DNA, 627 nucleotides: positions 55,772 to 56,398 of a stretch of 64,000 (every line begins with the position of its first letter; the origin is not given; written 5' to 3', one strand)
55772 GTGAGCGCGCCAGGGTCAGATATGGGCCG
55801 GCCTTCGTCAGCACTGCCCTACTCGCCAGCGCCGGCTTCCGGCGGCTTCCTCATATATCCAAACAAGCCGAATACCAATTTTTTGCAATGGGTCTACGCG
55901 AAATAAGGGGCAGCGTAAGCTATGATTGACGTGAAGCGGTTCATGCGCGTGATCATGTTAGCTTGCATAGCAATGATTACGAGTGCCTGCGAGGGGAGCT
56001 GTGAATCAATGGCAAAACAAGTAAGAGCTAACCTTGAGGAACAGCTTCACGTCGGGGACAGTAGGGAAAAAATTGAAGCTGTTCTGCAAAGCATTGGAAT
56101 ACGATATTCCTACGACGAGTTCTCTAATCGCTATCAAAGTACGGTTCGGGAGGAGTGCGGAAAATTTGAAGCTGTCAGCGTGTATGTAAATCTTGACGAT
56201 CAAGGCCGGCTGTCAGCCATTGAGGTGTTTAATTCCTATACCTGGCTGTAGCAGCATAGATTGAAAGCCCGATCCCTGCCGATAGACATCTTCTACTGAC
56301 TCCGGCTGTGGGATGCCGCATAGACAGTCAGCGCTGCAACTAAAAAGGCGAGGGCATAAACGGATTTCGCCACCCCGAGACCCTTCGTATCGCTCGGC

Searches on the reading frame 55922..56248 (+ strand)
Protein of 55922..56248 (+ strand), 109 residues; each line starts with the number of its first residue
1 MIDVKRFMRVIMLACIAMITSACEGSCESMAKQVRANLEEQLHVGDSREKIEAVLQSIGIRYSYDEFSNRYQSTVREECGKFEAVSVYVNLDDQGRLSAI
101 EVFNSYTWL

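Call 8: search_protein_families(library=pfam, proteins=[window:55922-56248:+], max_evalue=1)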
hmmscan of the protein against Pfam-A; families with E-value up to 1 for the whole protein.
window:55922-56248:+ (109 aa): 2 families
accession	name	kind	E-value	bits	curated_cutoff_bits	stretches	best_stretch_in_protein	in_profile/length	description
PF04355.18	BamE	-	0.048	13.9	23.2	1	40-100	10-70/71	Outer membrane protein assembly factor BamE domain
PF25325.1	EF-hand_EFHB_C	-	0.11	12.7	27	1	47-87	24-62/75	EFHB C-terminal EF-hand domain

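Call 15: search_protein_families(library=ncbifam, proteins=[window:55922-56248:+], max_evalue=1)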
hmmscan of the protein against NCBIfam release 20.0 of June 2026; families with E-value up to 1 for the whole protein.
window:55922-56248:+ (109 aa): 2 families
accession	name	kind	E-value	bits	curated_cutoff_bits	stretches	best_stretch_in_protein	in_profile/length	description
NF004613.0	PRK05945.1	equivalog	0.025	13.2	824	1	12-86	395-468/575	succinate dehydrogenase/fumarate reductase flavoprotein subunit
NF040824.1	damage_ctl_Phtase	equivalog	0.068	12.6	440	1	9-90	99-183/282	damage-control phosphatase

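Call 64: find_encoding_contigs(protein=window:55922-56248:+, flank=10000, max_places=3)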
Protein window:55922-56248:+ (109 aa): 1 contig read that carries it; 1 place shown.
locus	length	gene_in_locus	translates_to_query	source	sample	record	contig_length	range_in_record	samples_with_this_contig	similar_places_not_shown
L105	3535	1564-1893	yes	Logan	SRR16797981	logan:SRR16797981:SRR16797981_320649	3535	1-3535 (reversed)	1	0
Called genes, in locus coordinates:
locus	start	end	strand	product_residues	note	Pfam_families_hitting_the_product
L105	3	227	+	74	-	?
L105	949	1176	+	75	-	-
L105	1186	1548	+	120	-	-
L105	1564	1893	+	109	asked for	-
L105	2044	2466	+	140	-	-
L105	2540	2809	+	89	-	PF01402:RHH_1, PF27535:RelB3_C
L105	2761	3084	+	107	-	PF05016:ParE_toxin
